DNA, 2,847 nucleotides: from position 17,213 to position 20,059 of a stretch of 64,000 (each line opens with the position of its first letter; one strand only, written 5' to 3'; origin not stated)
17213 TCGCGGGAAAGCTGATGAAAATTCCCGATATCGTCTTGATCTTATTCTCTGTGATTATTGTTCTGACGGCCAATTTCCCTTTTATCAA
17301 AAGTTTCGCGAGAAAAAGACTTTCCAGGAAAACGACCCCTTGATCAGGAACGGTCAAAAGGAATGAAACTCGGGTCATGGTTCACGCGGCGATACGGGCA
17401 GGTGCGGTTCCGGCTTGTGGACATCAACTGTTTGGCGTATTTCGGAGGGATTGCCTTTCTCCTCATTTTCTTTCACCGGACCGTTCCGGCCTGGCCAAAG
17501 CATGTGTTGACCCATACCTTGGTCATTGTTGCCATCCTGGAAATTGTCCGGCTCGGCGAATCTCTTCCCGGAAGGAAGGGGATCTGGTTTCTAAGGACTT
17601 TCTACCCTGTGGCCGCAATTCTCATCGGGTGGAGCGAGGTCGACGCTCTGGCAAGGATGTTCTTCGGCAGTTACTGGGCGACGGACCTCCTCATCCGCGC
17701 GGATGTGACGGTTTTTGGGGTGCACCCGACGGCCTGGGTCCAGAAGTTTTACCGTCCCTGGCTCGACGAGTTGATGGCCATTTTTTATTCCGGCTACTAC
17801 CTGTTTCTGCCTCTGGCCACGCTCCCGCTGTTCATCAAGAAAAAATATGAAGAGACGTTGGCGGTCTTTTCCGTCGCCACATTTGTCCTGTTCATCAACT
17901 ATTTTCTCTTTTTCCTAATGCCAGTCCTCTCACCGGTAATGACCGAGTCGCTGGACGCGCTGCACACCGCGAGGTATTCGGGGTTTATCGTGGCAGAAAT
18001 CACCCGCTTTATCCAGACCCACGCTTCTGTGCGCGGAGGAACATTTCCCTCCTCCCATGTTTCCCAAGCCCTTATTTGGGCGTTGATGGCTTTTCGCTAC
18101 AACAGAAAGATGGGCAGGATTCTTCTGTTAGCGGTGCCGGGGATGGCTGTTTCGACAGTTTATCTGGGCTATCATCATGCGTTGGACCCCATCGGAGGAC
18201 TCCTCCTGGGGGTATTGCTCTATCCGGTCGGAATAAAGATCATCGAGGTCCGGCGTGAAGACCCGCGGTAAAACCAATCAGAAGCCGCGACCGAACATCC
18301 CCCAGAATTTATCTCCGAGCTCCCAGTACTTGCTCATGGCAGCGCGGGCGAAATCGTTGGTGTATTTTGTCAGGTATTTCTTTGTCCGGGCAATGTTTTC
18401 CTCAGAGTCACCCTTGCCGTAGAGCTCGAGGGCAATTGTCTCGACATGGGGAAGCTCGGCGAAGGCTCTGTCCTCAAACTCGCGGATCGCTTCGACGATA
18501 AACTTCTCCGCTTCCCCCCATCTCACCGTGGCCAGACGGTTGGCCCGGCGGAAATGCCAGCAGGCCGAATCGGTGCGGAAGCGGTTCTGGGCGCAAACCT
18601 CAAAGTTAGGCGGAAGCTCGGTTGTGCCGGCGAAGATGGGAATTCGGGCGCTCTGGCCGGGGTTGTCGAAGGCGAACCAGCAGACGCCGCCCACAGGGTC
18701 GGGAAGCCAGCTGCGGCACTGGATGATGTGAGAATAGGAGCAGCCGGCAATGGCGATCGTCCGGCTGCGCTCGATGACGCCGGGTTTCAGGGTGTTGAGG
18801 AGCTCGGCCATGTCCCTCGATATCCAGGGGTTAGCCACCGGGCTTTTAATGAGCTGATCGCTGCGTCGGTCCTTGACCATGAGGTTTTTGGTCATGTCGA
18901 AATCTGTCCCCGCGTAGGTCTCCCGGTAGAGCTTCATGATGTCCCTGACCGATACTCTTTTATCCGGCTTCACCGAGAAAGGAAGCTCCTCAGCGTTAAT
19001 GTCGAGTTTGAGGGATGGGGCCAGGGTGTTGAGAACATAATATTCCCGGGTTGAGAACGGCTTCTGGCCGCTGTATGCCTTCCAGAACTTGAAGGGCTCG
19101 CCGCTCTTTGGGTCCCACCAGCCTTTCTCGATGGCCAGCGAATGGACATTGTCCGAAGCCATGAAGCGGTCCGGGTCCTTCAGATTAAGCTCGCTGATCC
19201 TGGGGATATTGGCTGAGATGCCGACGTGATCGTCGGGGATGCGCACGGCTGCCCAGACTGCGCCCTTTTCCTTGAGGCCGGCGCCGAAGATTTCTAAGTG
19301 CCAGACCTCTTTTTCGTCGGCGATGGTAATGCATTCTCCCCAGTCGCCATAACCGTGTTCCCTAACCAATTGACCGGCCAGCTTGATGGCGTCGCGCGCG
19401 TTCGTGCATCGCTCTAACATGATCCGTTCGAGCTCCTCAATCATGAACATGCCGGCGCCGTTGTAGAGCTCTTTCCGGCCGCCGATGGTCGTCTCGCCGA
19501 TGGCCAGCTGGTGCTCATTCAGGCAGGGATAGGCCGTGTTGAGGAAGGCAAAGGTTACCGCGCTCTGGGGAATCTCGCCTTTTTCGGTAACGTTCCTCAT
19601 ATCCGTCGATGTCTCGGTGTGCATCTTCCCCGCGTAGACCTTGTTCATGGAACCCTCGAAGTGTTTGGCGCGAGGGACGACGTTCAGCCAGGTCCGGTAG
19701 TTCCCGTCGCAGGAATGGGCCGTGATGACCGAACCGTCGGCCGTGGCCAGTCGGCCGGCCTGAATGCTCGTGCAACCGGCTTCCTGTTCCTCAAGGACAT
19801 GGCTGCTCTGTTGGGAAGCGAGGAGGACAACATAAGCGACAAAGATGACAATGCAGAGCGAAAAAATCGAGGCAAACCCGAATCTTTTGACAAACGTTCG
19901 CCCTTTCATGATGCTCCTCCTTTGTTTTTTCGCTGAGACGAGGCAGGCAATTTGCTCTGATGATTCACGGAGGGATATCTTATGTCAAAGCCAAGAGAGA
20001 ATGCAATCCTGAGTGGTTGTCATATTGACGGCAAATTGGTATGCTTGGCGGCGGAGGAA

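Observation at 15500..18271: Radical SAM + VTT/DedA + Aur1-like PAP2 operon: candidate undescribed membrane-lipid modification system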

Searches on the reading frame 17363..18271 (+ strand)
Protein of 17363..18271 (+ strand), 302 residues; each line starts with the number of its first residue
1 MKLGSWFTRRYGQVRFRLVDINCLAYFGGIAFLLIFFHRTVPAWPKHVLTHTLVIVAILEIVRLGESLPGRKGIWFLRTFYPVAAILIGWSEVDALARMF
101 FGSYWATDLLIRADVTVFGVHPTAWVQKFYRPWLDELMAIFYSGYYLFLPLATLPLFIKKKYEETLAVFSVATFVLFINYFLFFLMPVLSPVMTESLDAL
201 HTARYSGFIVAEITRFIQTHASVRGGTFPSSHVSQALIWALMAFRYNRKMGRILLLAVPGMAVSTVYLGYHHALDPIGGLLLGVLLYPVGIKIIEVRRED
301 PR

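Call 3: search_protein_families(library=pfam, proteins=[window:17363-18271:+], max_evalue=0.01)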
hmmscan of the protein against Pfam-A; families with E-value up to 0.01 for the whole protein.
window:17363-18271:+ (302 aa): 2 families
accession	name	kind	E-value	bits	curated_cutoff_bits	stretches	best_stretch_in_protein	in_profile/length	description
PF14378.12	PAP2_3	-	7.8e-16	58.9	27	1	118-287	10-188/190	PAP2 superfamily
PF01569.27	PAP2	-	1.1e-08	35.3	27.2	1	217-292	47-123/130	PAP2 superfamily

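Call 4: search_protein_families(library=ncbifam, proteins=[window:17363-18271:+], max_evalue=0.01)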
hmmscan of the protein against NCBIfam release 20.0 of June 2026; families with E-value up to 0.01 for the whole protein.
window:17363-18271:+ (302 aa): 2 families
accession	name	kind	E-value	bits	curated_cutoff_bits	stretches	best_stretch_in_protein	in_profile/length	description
NF008813.0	PRK11837.1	equivalog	2.4e-06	27.6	229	1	213-285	92-163/202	undecaprenyl-diphosphate phosphatase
NF007975.0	PRK10699.1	equivalog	9e-05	22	261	1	213-294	143-230/254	phosphatidylglycerophosphatase B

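Call 30: search_solved_structures(query=window:17363-18271:+, max_evalue=1, show_alignments=3)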
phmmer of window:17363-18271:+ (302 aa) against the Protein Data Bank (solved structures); distinct sequences matched with E-value up to 1: 0.

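Call 47: find_homologous_proteins(query=window:17363-18271:+)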
Query window:17363-18271:+ (302 aa): 157 proteins with E <= 0.001 among 3037 candidates; the best 120 are listed.
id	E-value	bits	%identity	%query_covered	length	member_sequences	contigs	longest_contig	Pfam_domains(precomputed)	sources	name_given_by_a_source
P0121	1.3e-197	674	100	100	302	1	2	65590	PF01569.28,PF14378.13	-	-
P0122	4.1e-173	593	88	100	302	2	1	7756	PF01569.28,PF14378.13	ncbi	-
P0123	1.2e-172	592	87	100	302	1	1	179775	PF01569.28,PF14378.13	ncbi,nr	ncbi:MAG: phosphatase PAP2 family protein [Clostridiales bacterium]|nr:phosphatase PAP2 family prote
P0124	5.2e-162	557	80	100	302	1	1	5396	PF01569.28,PF14378.13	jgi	jgi:membrane-associated phospholipid phosphatase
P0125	3.3e-160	551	80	100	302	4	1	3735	PF01569.28,PF14378.13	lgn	-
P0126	4.4e-155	534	76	100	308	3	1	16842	PF01569.28,PF14378.13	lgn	-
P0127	7.1e-155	533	77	99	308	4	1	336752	PF01569.28,PF14378.13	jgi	jgi:membrane-associated phospholipid phosphatase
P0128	1.1e-154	533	76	100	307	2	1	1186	PF01569.28,PF14378.13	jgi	jgi:membrane-associated phospholipid phosphatase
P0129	6.8e-148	510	73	100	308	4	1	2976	PF01569.28,PF14378.13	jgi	jgi:membrane-associated phospholipid phosphatase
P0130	3.8e-138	478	85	80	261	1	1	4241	PF01569.28,PF14378.13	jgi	jgi:membrane-associated phospholipid phosphatase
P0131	1.8e-136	473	70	97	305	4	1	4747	PF01569.28,PF14378.13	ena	-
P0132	1.6e-135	470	66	100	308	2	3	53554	PF01569.28,PF14378.13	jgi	jgi:membrane-associated phospholipid phosphatase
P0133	2.4e-134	466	69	99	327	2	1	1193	PF01569.28,PF14378.13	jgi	jgi:membrane-associated phospholipid phosphatase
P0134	1.1e-132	460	67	100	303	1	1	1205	PF01569.28,PF14378.13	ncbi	-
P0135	4.2e-130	452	66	98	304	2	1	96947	PF01569.28,PF14378.13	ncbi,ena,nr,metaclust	ncbi:MAG: hypothetical protein A2W03_08305 [Candidatus Aminicenantes bacterium RBG_16_63_16]|nr:MAG:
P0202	7.0e-95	336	52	99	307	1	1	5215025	PF01569.28,PF14378.13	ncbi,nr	ncbi:MAG: phosphatase PAP2 family protein [bacterium]|nr:MAG: phosphatase PAP2 family protein [bacte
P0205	2.1e-94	335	53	95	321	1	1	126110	PF01569.28,PF14378.13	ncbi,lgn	ncbi:MAG: phosphatase PAP2 family protein [Candidatus Zhuqueibacterota bacterium]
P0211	2.2e-91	325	49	97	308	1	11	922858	PF01569.28,PF14378.13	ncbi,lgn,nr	ncbi:MAG: phosphatase PAP2 family protein [candidate division KSB1 bacterium]|nr:phosphatase PAP2 fa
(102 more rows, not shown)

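Call 48: find_encoding_contigs(protein=P0211, flank=5000, max_places=2)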
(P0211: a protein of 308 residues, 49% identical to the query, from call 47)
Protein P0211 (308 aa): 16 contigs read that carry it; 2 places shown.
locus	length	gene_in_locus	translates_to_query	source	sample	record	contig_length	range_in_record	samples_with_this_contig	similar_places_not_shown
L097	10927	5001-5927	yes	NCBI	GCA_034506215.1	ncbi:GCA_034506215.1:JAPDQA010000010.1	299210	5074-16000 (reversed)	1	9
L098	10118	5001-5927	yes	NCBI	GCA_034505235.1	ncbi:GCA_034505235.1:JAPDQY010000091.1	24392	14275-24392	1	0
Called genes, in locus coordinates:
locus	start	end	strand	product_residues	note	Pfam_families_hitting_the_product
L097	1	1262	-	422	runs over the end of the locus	PF00266:Aminotran_5, PF22580:KYNU_C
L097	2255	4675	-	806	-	PF02129:Peptidase_S15 (faint), PF00326:Peptidase_S9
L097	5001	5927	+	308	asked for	PF14378:PAP2_3, PF01569:PAP2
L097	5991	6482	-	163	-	-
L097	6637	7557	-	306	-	PF01144:CoA_trans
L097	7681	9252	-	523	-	PF00171:Aldedh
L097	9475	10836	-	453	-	PF00202:Aminotran_3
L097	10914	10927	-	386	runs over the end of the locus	PF27529:AMPT (weak), PF05343:Peptidase_M42, PF02127:Peptidase_M18 (weak)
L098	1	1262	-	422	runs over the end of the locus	PF00266:Aminotran_5, PF22580:KYNU_C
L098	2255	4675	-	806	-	PF02129:Peptidase_S15 (faint), PF00326:Peptidase_S9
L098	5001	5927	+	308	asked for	PF14378:PAP2_3, PF01569:PAP2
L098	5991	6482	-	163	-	-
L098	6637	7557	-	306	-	PF01144:CoA_trans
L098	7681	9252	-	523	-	PF00171:Aldedh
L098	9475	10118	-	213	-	PF00202:Aminotran_3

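Call 49: find_encoding_contigs(protein=P0202, flank=5000, max_places=2)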
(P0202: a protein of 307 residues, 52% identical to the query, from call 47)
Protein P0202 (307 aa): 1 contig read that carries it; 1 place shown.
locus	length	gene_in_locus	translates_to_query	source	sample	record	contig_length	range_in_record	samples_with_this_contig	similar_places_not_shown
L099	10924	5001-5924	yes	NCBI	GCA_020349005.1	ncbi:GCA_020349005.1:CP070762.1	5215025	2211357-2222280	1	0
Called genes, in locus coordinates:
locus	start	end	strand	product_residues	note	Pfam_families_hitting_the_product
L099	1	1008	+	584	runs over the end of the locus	-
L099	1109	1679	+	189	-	PF03703:bPH_2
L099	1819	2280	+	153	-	-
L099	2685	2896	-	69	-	-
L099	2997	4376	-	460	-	-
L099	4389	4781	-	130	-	-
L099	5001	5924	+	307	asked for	PF14378:PAP2_3, PF01569:PAP2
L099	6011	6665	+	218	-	PF00248:Aldo_ket_red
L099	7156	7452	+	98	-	-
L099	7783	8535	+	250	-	PF01925:TauE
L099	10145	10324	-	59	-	-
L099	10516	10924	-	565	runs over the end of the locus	PF00515:TPR_1, PF07719:TPR_2, PF00515:TPR_1, PF07719:TPR_2, PF13414:TPR_11, PF00515:TPR_1, PF13414:TPR_11, PF00515:TPR_1, +12 more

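Call 50: find_encoding_contigs(protein=P0205, flank=5000, max_places=2)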
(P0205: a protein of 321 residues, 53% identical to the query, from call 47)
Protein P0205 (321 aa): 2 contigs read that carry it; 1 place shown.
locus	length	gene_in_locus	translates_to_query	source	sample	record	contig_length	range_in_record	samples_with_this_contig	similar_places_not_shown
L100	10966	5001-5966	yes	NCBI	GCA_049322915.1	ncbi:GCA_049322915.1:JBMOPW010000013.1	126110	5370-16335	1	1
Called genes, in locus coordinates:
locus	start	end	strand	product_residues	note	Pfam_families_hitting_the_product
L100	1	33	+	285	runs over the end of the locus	PF00795:CN_hydrolase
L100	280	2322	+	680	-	PF00723:Glyco_hydro_15 (faint)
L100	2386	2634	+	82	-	-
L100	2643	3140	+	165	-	PF06966:DUF1295 (weak), PF04191:PEMT, PF04140:ICMT (faint)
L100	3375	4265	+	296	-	PF00781:DAGK_cat, PF19279:YegS_C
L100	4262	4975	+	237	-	PF02517:Rce1-like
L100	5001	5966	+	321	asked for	PF14378:PAP2_3, PF01569:PAP2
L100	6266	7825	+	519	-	-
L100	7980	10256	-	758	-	PF08487:VIT, PF13757:VIT_2, PF00092:VWA, PF05762:VWA_CoxE, PF13519:VWA_2, PF13768:VWA_3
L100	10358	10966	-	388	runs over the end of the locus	PF13490:zf-HC2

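Call 51: find_encoding_contigs(protein=P0127, flank=5000, max_places=2)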
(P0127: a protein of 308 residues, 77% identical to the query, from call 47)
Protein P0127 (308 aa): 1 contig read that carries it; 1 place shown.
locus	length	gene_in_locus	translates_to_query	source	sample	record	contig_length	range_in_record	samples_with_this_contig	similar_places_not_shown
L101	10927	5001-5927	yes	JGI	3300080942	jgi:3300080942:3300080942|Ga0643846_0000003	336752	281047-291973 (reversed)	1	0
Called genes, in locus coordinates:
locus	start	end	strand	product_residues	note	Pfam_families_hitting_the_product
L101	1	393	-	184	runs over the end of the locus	PF04191:PEMT, PF04140:ICMT (weak)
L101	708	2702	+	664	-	PF00930:DPPIV_N (faint), PF26550:Tricorn_2nd (faint), PF07676:PD40 (faint), PF26549:Tricorn_N, PF02129:Peptidase_S15 (faint), PF26549:Tricorn_N, PF20434:BD-FAE, PF00326:Peptidase_S9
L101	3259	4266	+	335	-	PF04055:Radical_SAM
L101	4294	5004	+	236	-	PF09335:VTT_dom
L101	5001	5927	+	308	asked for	PF14378:PAP2_3, PF01569:PAP2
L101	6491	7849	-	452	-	PF01408:GFO_IDH_MocA, PF02894:GFO_IDH_MocA_C (faint), PF22725:GFO_IDH_MocA_C3 (faint), PF19051:GFO_IDH_MocA_C2 (faint)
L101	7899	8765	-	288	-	PF01261:AP_endonuc_2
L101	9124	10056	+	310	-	PF24400:DUF7544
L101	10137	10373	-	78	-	PF13083:KH_KhpA-B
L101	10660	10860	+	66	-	-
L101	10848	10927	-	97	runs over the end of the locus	-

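Call 68: search_solved_structures(query=A4, max_evalue=10, show_alignments=3)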
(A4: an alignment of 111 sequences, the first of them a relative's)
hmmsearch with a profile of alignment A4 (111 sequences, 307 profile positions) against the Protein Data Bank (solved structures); distinct sequences matched with E-value up to 10: 7.
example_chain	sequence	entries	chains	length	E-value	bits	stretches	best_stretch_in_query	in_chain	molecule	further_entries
5jki_A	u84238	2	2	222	0.00028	23.6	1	229-290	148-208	Putative lipid phosphate phosphatase YodM | Phosphatidylglycerophosphatase B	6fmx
9vj3_A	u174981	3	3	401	0.00054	22.7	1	218-290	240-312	Inositol phosphorylceramide synthase catalytic subunit AUR1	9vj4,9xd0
9ivc_A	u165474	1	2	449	0.00065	22.4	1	218-290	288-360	Inositol phosphorylceramide synthase catalytic subunit AUR1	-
6ebu_A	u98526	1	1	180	0.0014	21.3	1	228-294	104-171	LpxE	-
5jwy_A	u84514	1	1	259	0.0015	21.2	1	223-294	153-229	Phosphatidylglycerophosphatase B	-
4px7_A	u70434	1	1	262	0.0016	21.2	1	223-294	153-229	Phosphatidylglycerophosphatase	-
8bm3_A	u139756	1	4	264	0.085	15.5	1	223-294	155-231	Phosphatidylglycerophosphatase B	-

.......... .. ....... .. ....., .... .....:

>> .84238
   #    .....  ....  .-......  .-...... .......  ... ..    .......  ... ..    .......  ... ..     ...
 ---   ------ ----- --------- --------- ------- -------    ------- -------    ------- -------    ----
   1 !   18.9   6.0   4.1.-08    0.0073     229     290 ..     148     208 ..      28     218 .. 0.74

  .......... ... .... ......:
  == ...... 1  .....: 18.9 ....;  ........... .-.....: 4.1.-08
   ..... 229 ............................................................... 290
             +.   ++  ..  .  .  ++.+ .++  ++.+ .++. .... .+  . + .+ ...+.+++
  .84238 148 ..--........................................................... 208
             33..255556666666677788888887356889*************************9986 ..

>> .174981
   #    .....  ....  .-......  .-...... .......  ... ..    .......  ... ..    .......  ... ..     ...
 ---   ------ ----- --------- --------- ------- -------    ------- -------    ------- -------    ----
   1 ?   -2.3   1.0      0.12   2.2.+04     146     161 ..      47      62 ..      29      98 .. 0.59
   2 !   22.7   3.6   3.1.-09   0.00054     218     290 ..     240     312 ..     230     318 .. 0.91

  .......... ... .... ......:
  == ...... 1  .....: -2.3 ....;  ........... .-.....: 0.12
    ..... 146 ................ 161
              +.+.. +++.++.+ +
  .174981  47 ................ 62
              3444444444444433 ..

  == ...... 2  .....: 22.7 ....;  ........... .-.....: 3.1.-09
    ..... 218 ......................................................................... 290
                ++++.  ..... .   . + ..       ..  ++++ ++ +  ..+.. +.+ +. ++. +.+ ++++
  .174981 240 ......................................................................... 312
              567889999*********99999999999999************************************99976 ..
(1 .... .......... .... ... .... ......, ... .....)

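Call 75: predict_structure(alignment_id=A4)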
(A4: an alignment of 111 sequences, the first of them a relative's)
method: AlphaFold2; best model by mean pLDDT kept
length: 302 residues; sequences in the alignment: 111
mean_pLDDT: 96.0   pTM: 0.92
mean pLDDT of the five models: 96.0, 95.9, 95.1, 94.3, 93.5
residues with pLDDT >= 90: 271; 70-90: 30; 50-70: 1; < 50: 0
segments of 3 or more residues with pLDDT < 50: none
pLDDT, mean of each block of 10 residues (from residue 1): 84 95 99 97 97 98 90 94 98 96 97 97 95 98 97 98 98 99 98 90 91 93 94 98 98 98 97 98 99 98 93
secondary structure, 60 per line:
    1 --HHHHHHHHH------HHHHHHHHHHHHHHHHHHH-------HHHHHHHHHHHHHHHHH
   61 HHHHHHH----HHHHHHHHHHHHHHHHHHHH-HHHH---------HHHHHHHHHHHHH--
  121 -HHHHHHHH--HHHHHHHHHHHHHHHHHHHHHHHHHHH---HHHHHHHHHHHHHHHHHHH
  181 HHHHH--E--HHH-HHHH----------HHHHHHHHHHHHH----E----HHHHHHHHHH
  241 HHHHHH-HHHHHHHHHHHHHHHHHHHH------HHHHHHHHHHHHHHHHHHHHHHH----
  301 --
elements in order: H3-11 H18-36 H44-67 H72-91 H93-96 H106-118 H122-129 H132-158 H162-185 H195-198 H209-221 H231-246 H248-267 H274-296

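Call 78: fold_search(model_id=the predicted structure, library=pdb)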
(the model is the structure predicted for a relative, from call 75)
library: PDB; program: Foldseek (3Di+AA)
matches with E <= 10: 130; with E <= 0.001: 2
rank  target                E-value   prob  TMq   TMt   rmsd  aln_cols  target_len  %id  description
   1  9ivc_A                3.2e-04  1.00  0.54  0.49   7.5       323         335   16  Cryo-EM structure of AbA-bound Aur1-Kei1 complex (released 2025-06-18)
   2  9vj4_A                3.4e-04  1.00  0.53  0.57   7.2       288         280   17  Structure of a membrane-bound inositol phosphorylceramide synthase and ceramide complex (released 2026-03-11)
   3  5jki                  1.4e-02  1.00  0.42  0.60   9.2       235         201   17  Crystal structure of the first transmembrane PAP2 type phosphatidylglycerolphosphate phosphatase from Bacillus subtilis (released 2017-02-22)
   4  6ebu                  3.7e-02  1.00  0.41  0.71   4.5       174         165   19  Crystal structure of Aquifex aeolicus LpxE (released 2019-06-26)
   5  9qcj_B                9.5e-02  0.99  0.30  0.40  14.2       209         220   13  Crystal structure of PhoC wild type acid phosphatase (released 2026-01-14)
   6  1iw8_D                1.0e-01  0.94  0.26  0.35  16.1       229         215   11  Crystal Structure of a mutant of acid phosphatase from Escherichia blattae (G74D/I153T) (released 2002-09-11)
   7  9jq0                  1.1e-01  0.99  0.32  0.40  13.8       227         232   11  Acid phosphatase KpAP mutant - E104G (released 2024-11-06)
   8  1iw8_B                1.2e-01  0.98  0.31  0.41  14.2       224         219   11  Crystal Structure of a mutant of acid phosphatase from Escherichia blattae (G74D/I153T) (released 2002-09-11)
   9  9qcj_A                1.3e-01  0.99  0.30  0.39  13.8       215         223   12  Crystal structure of PhoC wild type acid phosphatase (released 2026-01-14)
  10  8bm3_A                1.5e-01  0.93  0.32  0.40  12.4       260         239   15  H207A mutant of E. coli PgpB, a PAP2 type phosphatidyl glycerol phosphate and C55-PP phosphatase, in complex with farn (released 2023-11-22)
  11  9qci_B                1.7e-01  0.97  0.31  0.40  14.1       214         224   13  Crystal structure of PhoC mutant acid phosphatase (released 2026-01-14)
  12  2a96_A                1.7e-01  1.00  0.20  0.27   4.5        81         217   23  Crystal structure of phosphate tethered PhoN of S. typhimurium (released 2006-05-23)
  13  1iw8_C                2.0e-01  0.87  0.26  0.35  16.8       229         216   13  Crystal Structure of a mutant of acid phosphatase from Escherichia blattae (G74D/I153T) (released 2002-09-11)
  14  1iw8_A                2.1e-01  0.84  0.26  0.35  18.4       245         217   13  Crystal Structure of a mutant of acid phosphatase from Escherichia blattae (G74D/I153T) (released 2002-09-11)
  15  1eoi_A                2.4e-01  1.00  0.21  0.29   2.4        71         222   22  CRYSTAL STRUCTURE OF ACID PHOSPHATASE FROM ESCHERICHIA BLATTAE COMPLEXED WITH THE TRANSITION STATE ANALOG MOLYBDATE (released 2001-03-23)
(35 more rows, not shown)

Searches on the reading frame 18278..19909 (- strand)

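Call 3: search_protein_families(library=pfam, proteins=[window:18278-19909:-], max_evalue=0.01)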
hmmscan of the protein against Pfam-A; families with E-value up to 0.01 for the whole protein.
window:18278-19909:- (543 aa): 1 family
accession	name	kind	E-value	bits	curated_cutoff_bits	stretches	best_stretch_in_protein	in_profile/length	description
PF03577.20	Peptidase_C69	-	3.6e-56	191.3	23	1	46-471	2-396/402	Peptidase family C69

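Call 4: search_protein_families(library=ncbifam, proteins=[window:18278-19909:-], max_evalue=0.01)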
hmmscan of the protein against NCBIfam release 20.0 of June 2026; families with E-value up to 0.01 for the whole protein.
window:18278-19909:- (543 aa): 2 families
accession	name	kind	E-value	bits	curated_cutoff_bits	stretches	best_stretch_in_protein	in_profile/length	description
NF033678.1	C69_fam_dipept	equivalog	1.9e-49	169.1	250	2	46-342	2-299/464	C69 family dipeptidase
NF040521.1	C45_proenzyme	subfamily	0.0001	21.8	85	1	36-185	81-201/313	C45 family autoproteolytic acyltransferase/hydrolase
